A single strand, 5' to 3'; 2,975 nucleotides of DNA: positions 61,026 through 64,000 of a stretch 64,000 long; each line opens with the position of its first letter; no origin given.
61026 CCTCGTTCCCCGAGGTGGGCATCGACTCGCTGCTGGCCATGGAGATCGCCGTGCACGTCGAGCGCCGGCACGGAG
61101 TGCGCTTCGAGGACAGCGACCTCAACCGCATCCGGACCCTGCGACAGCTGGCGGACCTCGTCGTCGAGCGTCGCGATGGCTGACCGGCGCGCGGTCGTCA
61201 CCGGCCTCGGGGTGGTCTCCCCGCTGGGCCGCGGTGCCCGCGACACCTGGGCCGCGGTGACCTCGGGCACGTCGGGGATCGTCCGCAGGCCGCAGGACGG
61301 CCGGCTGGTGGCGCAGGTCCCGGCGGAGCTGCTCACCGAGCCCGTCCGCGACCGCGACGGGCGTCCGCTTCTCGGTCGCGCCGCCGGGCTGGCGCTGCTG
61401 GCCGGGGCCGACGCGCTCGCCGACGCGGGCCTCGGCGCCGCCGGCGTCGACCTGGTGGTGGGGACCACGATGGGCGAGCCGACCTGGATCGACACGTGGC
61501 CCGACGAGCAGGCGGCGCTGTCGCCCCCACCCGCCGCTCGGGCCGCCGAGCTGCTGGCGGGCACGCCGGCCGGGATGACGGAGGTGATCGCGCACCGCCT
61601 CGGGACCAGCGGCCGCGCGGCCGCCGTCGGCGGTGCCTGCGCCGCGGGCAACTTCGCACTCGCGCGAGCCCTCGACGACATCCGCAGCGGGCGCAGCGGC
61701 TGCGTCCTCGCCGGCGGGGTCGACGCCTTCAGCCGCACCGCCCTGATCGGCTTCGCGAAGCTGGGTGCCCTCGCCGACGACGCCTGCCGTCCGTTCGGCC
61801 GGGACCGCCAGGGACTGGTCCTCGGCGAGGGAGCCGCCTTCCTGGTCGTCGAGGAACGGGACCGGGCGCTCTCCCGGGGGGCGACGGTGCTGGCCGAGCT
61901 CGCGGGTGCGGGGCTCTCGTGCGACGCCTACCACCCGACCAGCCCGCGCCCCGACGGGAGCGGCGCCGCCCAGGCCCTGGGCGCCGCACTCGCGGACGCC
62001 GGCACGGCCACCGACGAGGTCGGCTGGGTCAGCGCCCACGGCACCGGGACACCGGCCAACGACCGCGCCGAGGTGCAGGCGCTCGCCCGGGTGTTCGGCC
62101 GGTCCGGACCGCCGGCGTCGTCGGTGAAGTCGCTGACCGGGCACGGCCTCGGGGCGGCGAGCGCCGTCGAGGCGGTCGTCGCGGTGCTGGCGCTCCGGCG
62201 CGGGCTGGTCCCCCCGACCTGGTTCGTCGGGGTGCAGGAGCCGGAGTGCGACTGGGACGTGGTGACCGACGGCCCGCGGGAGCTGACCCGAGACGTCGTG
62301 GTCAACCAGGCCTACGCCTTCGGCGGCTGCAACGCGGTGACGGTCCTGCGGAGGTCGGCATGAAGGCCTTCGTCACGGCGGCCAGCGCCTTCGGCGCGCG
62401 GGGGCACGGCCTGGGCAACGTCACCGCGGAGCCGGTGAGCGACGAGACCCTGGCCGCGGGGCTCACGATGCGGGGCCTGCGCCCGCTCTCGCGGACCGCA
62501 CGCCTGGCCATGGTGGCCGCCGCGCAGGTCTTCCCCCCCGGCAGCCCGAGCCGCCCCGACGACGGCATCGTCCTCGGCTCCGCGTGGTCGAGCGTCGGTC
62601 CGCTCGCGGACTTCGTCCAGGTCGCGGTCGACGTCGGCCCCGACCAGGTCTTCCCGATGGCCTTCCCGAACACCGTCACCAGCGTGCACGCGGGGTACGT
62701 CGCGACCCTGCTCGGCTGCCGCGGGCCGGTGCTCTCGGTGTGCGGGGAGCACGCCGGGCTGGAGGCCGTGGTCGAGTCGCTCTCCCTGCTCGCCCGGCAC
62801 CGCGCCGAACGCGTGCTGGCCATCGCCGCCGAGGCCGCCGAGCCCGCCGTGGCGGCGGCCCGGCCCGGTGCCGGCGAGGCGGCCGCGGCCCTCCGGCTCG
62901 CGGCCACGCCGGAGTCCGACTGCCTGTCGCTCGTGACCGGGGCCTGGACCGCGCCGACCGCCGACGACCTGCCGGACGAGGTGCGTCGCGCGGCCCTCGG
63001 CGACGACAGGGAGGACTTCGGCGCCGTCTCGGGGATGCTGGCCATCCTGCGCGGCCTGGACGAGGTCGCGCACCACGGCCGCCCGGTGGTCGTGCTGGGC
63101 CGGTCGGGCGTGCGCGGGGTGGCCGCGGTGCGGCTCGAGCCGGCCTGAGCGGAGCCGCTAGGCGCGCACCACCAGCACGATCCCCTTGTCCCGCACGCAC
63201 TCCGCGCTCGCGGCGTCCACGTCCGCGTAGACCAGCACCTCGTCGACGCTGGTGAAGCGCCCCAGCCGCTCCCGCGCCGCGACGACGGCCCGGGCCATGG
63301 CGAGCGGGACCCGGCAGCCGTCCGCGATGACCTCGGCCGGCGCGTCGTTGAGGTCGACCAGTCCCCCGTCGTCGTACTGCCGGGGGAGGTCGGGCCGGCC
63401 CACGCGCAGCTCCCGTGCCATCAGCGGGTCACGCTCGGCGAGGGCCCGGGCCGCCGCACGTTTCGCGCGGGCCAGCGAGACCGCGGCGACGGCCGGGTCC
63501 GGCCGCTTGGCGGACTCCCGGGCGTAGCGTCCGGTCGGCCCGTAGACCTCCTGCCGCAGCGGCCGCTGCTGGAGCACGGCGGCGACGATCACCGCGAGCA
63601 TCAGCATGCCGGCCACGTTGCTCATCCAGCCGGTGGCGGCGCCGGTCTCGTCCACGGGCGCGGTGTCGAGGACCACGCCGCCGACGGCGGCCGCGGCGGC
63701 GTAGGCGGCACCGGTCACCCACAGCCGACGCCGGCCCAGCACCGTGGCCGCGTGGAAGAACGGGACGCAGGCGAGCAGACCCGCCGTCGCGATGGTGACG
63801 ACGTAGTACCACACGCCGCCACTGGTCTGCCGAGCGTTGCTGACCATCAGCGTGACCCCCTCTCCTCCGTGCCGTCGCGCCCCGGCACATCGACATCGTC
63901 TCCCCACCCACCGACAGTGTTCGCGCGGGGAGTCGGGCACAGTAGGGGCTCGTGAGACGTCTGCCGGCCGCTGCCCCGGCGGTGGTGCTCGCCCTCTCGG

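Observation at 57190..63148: Translationally coupled 5-gene operon: 29-residue-repeat zincin protein, clan-CD-like peptidase, ACP, KS, half-KS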

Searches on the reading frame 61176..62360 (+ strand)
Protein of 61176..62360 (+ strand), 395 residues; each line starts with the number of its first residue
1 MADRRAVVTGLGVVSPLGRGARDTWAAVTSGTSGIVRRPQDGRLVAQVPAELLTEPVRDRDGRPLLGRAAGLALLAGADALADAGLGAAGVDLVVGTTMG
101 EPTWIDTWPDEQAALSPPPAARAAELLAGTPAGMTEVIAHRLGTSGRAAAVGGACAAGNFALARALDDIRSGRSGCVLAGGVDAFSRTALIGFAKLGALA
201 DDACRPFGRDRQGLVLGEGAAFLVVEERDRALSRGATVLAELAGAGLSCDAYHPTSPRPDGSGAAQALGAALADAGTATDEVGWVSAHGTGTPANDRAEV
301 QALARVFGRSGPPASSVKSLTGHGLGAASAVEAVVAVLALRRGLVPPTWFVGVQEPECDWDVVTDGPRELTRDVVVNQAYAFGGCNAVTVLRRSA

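Call 8: search_protein_families(library=pfam, proteins=[window:61176-62360:+], max_evalue=0.1)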
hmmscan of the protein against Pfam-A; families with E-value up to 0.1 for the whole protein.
window:61176-62360:+ (395 aa): 3 families
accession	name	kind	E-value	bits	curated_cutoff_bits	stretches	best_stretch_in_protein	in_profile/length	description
PF02801.28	Ketoacyl-synt_C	-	7.1e-33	113.6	20.8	1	239-348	1-115/119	Beta-ketoacyl synthase, C-terminal domain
PF00109.32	ketoacyl-synt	-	3.3e-27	96.2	20.8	1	4-230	2-251/252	Beta-ketoacyl synthase, N-terminal domain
PF00108.29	Thiolase_N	-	0.0031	17.4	26.4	1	142-188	70-118/260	Thiolase, N-terminal domain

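Call 9: search_protein_families(library=ncbifam, proteins=[window:61176-62360:+], max_evalue=0.1)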
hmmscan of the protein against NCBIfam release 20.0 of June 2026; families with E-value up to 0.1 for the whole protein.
window:61176-62360:+ (395 aa): 29 families (the best 25 are shown)
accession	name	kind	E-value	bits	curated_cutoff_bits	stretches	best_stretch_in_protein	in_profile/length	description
TIGR03150.1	fabF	equivalog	1.6e-85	287.3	493.75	1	4-392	1-407/407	beta-ketoacyl-ACP synthase II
NF005589.0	PRK07314.1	subfamily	1.2e-83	281.2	387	1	2-393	2-411/413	beta-ketoacyl-ACP synthase II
NF004970.0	PRK06333.1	subfamily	4.4e-75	253.1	525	2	137-393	155-421/424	beta-ketoacyl-ACP synthase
NF004618.0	PRK05952.1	equivalog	3e-71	240.4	455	1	6-393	4-382/384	beta-ketoacyl-ACP synthase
NF006618.0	PRK09185.1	subfamily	3.4e-70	237.1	407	1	8-393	7-392/394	beta-ketoacyl-ACP synthase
NF005076.0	PRK06501.1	equivalog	6e-68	229.7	629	1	7-393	14-422/425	beta-ketoacyl-ACP synthase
NF058662.1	cispenta_AmcF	equivalog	3.4e-65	220.5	325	1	6-391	2-367/369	cispentacin biosynthesis acyltransferase subunit AmcF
NF006274.0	PRK08439.1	equivalog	5.1e-63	213.3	621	2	138-393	145-405/406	beta-ketoacyl-ACP synthase II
NF006587.0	PRK09116.1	equivalog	5.8e-59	199.9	470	1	142-394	151-407/408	beta-ketoacyl-ACP synthase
NF006434.0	PRK08722.1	equivalog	2.4e-58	198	759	1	1-393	1-413/414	beta-ketoacyl-ACP synthase II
NF005916.1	PRK07910.1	equivalog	7.9e-56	189.7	560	1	148-391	165-415/418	KasA/KasB family beta-ketoacyl-ACP synthase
NF005490.0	PRK07103.1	equivalog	1.2e-53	182.6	445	1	4-394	4-413/414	polyketide beta-ketoacyl:acyl carrier protein synthase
NF005935.0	PRK07967.1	equivalog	6.2e-52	176.8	630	1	4-393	2-403/406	beta-ketoacyl-ACP synthase I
NF045894.1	PKS_plus_SDR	equivalog_domain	5.9e-32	110.3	1740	1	134-362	152-387/1515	type I polyketide synthase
TIGR02813.1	omega_3_PfaA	subfamily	3.2e-28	97.1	1010.1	1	137-360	188-416/2582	polyketide-type polyunsaturated fatty acid synthase PfaA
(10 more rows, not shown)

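Call 26: search_protein_families(library=padloc, proteins=[window:61176-62360:+], max_evalue=0.1)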
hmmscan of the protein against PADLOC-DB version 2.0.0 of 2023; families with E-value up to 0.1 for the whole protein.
window:61176-62360:+ (395 aa): 0 families

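Call 43: search_solved_structures(query=window:61176-62360:+, max_evalue=1e-40)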
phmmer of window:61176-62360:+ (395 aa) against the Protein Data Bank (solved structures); distinct sequences matched with E-value up to 1e-40: 64 (the best 60 are shown).
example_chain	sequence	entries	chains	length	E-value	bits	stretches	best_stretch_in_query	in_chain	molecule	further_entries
9s5h_B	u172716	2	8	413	1.1e-75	258.2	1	3-393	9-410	3-oxoacyl-(Acyl-carrier-protein) synthase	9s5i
6kxd_A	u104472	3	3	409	2.2e-69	237.5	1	2-391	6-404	Ketosynthase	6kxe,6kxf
1j3n_A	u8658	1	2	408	3.8e-68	233.4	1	4-393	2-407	3-oxoacyl-(acyl-carrier protein) synthase II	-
3o04_A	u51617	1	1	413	8.7e-63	215.8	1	2-393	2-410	beta-keto-acyl carrier protein synthase II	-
5sxo_A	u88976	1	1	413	1.6e-62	214.9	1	2-393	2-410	3-oxoacyl-[acyl-carrier-protein] synthase 2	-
4ls5_A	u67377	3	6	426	2e-62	214.6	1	2-393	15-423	3-oxoacyl-[acyl-carrier-protein] synthase 2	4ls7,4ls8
4ls6_A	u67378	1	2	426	2.4e-62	214.4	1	2-393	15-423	3-oxoacyl-[acyl-carrier-protein] synthase 2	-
1e5m_A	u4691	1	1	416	1.5e-61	211.7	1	3-390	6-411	BETA KETOACYL ACYL CARRIER PROTEIN SYNTHASE II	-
2gqd_A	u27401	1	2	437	1.3e-58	202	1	3-393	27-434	3-oxoacyl-[acyl-carrier-protein] synthase 2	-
4r8e_A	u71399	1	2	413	3.4e-58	200.7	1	1-393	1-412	3-oxoacyl-[acyl-carrier-protein] synthase 2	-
6okg_A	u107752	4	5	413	7.3e-58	199.6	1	1-392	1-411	3-oxoacyl-[acyl-carrier-protein] synthase 2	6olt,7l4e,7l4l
2gfw_A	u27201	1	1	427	1.7e-57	198.4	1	2-392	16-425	3-oxoacyl-[acyl-carrier-protein] synthase 2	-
1b3n_A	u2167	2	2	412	2.1e-57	198.1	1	3-392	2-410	PROTEIN (KETOACYL ACYL CARRIER PROTEIN SYNTHASE 2) | BETA-KETOACYL ACP SYNTHASE II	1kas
4jrh_A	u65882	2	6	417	1.5e-56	195.3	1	1-393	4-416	3-oxoacyl-[acyl-carrier-protein] synthase 2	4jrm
2gfy_A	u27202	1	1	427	1.8e-56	195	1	2-392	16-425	3-oxoacyl-[acyl-carrier-protein] synthase 2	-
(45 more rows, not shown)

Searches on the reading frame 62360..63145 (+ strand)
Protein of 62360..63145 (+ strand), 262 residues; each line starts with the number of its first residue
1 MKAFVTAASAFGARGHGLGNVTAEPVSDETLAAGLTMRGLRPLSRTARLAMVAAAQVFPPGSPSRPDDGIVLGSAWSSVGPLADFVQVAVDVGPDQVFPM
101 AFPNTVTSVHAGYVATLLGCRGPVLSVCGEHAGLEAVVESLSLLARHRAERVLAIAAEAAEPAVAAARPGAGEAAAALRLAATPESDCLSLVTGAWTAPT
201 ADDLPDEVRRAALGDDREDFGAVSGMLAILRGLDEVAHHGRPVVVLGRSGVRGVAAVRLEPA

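Call 8: search_protein_families(library=pfam, proteins=[window:62360-63145:+], max_evalue=0.1)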
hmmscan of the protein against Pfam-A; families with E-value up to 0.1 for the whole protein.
window:62360-63145:+ (262 aa): 2 families
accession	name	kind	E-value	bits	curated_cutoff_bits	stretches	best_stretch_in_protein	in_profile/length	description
PF13723.12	Ketoacyl-synt_2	-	3.7e-05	23.8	25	1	41-187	28-168/223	Beta-ketoacyl synthase, N-terminal domain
PF00109.32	ketoacyl-synt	-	0.0035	17.4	20.8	1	45-162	88-206/252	Beta-ketoacyl synthase, N-terminal domain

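Call 9: search_protein_families(library=ncbifam, proteins=[window:62360-63145:+], max_evalue=0.1)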
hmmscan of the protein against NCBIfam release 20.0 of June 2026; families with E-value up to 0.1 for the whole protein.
window:62360-63145:+ (262 aa): 6 families
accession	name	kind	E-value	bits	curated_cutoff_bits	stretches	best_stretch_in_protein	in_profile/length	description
TIGR03150.1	fabF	equivalog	7.3e-07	28.2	493.75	1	65-167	95-198/407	beta-ketoacyl-ACP synthase II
NF005589.0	PRK07314.1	subfamily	1e-05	24.5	387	1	62-167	95-201/413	beta-ketoacyl-ACP synthase II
NF004970.0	PRK06333.1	subfamily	2.4e-05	23.4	525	1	60-169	102-212/424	beta-ketoacyl-ACP synthase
NF006434.0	PRK08722.1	equivalog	5.1e-05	22.3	759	1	69-174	102-208/414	beta-ketoacyl-ACP synthase II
NF006274.0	PRK08439.1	equivalog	8.7e-05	21.5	621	1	69-164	100-196/406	beta-ketoacyl-ACP synthase II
NF004618.0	PRK05952.1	equivalog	0.025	13.5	455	1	63-160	76-177/384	beta-ketoacyl-ACP synthase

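Call 26: search_protein_families(library=padloc, proteins=[window:62360-63145:+], max_evalue=0.1)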
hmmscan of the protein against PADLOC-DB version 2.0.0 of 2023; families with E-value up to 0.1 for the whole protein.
window:62360-63145:+ (262 aa): 0 families

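Call 42: search_solved_structures(query=window:62360-63145:+, max_evalue=1)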
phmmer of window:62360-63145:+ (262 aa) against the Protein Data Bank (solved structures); distinct sequences matched with E-value up to 1: 22.
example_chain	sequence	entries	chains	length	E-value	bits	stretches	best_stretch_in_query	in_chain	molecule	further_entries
9s5h_C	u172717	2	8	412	1.2e-05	28.4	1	25-154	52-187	3-oxoacyl-(Acyl-carrier-protein) synthase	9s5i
3e60_A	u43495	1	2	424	2.2e-05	27.5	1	52-167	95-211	3-oxoacyl-[acyl-carrier-protein ] synthase II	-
4r8e_A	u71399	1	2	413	3e-05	27.1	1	69-174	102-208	3-oxoacyl-[acyl-carrier-protein] synthase 2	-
2gfv_A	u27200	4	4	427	4.8e-05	26.4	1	69-174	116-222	3-oxoacyl-[acyl-carrier-protein] synthase 2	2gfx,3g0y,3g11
9lpl_A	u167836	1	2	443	5.2e-05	26.3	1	69-174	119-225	3-oxoacyl-[acyl-carrier-protein] synthase 2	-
4jrh_A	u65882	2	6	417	7.5e-05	25.8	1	69-175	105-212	3-oxoacyl-[acyl-carrier-protein] synthase 2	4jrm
3hnz_A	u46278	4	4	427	0.00011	25.2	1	69-174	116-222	3-oxoacyl-[acyl-carrier-protein] synthase 2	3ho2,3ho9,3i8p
2gfy_A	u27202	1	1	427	0.00017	24.7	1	69-174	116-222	3-oxoacyl-[acyl-carrier-protein] synthase 2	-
1b3n_A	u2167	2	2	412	0.00018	24.6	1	69-174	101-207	PROTEIN (KETOACYL ACYL CARRIER PROTEIN SYNTHASE 2) | BETA-KETOACYL ACP SYNTHASE II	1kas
6okg_A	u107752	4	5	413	0.00018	24.6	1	69-174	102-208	3-oxoacyl-[acyl-carrier-protein] synthase 2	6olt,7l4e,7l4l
2gfw_A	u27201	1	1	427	0.00018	24.5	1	69-174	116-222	3-oxoacyl-[acyl-carrier-protein] synthase 2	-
8z5d_A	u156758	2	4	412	0.0012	21.8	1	71-160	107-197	3-oxoacyl-[acyl-carrier-protein] synthase 2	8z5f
8z5c_A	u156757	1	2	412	0.0012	21.8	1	71-160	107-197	3-oxoacyl-[acyl-carrier-protein] synthase 2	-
8z5e_A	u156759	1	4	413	0.0012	21.8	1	71-160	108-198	3-oxoacyl-[acyl-carrier-protein] synthase 2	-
1e5m_A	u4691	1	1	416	0.0014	21.7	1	67-165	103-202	BETA KETOACYL ACYL CARRIER PROTEIN SYNTHASE II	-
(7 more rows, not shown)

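Call 85: search_solved_structures(query=A6, max_evalue=1)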
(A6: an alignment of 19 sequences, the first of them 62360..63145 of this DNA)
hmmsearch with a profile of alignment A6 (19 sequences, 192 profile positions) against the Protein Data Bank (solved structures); distinct sequences matched with E-value up to 1: 78 (the best 60 are shown).
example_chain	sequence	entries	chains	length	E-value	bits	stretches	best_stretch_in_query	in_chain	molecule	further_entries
9s5h_C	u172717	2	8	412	5.2e-16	62.2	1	21-141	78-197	3-oxoacyl-(Acyl-carrier-protein) synthase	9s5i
1j3n_A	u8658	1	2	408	3.7e-14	56.2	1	28-157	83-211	3-oxoacyl-(acyl-carrier protein) synthase II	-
4ddo_A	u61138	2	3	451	1.6e-11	47.6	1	12-161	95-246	3-oxoacyl-[acyl-carrier-protein] synthase 2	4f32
2alm_A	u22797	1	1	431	1.4e-09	41.3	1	30-158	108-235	3-oxoacyl-(acyl-carrier-protein) synthase II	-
1ox0_A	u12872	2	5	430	1.5e-09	41.2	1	30-158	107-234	Beta ketoacyl-acyl carrier protein synthase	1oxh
2rjt_A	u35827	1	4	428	1.6e-09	41.1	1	31-158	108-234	Beta-ketoacyl-ACP synthase II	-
3e60_A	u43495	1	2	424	1.3e-08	38.2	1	28-158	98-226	3-oxoacyl-[acyl-carrier-protein ] synthase II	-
4jga_A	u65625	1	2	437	5.7e-08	36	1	27-157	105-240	3-oxoacyl-[acyl-carrier-protein] synthase 2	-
8z5c_A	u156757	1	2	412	9e-08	35.4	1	65-141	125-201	3-oxoacyl-[acyl-carrier-protein] synthase 2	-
2wgf_A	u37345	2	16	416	9.1e-08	35.4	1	31-161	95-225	3-OXOACYL-[ACYL-CARRIER-PROTEIN] SYNTHASE 1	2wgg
4c6w_A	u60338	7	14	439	1e-07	35.2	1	31-161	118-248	3-OXOACYL-[ACYL-CARRIER-PROTEIN] SYNTHASE 1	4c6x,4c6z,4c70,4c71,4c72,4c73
8z5d_A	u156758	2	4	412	1.5e-07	34.7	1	65-141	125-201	3-oxoacyl-[acyl-carrier-protein] synthase 2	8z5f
8z5e_A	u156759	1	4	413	1.5e-07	34.7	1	65-141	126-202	3-oxoacyl-[acyl-carrier-protein] synthase 2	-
6p9k_A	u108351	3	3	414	3.5e-07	33.5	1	31-161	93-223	3-oxoacyl-ACP synthase | 3-oxoacyl-[acyl-carrier-protein] synthase 1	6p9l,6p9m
2wgd_A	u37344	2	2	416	3.5e-07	33.4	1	31-161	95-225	3-OXOACYL-[ACYL-CARRIER-PROTEIN] SYNTHASE 1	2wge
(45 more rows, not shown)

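Call 86: search_protein_families(library=pfam, alignment_id=A6, max_evalue=0.01)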
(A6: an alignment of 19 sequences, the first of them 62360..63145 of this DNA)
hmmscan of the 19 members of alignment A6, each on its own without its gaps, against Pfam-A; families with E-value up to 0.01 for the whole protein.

A. member 1, window:62360-63145:+ (262 aa): 2 families
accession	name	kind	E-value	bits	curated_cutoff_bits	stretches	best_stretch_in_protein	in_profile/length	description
PF13723.12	Ketoacyl-synt_2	-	3.7e-05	23.8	25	1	41-187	28-168/223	Beta-ketoacyl synthase, N-terminal domain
PF00109.32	ketoacyl-synt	-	0.0035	17.4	20.8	1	45-162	88-206/252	Beta-ketoacyl synthase, N-terminal domain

B. families by the number of members that match (of 19 scanned): 2 families
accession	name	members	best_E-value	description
PF00109.32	ketoacyl-synt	8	3.3e-13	Beta-ketoacyl synthase, N-terminal domain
PF13723.12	Ketoacyl-synt_2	3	7.9e-07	Beta-ketoacyl synthase, N-terminal domain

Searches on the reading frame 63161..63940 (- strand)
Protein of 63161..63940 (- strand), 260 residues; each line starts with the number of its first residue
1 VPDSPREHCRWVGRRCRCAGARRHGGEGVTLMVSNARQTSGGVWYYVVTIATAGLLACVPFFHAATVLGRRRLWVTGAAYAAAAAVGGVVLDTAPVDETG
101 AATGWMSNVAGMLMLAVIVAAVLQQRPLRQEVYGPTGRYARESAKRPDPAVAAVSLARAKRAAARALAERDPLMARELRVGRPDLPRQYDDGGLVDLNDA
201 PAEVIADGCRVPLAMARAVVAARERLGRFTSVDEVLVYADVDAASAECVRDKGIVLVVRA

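Call 12: search_protein_families(library=pfam, proteins=[window:63161-63940:-], max_evalue=0.01)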
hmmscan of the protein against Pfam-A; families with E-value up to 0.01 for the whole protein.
window:63161-63940:- (260 aa): 1 family
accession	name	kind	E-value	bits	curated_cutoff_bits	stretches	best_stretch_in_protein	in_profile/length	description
PF12836.13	HHH_3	-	3.9e-05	24.1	27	1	194-247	5-58/65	Helix-hairpin-helix motif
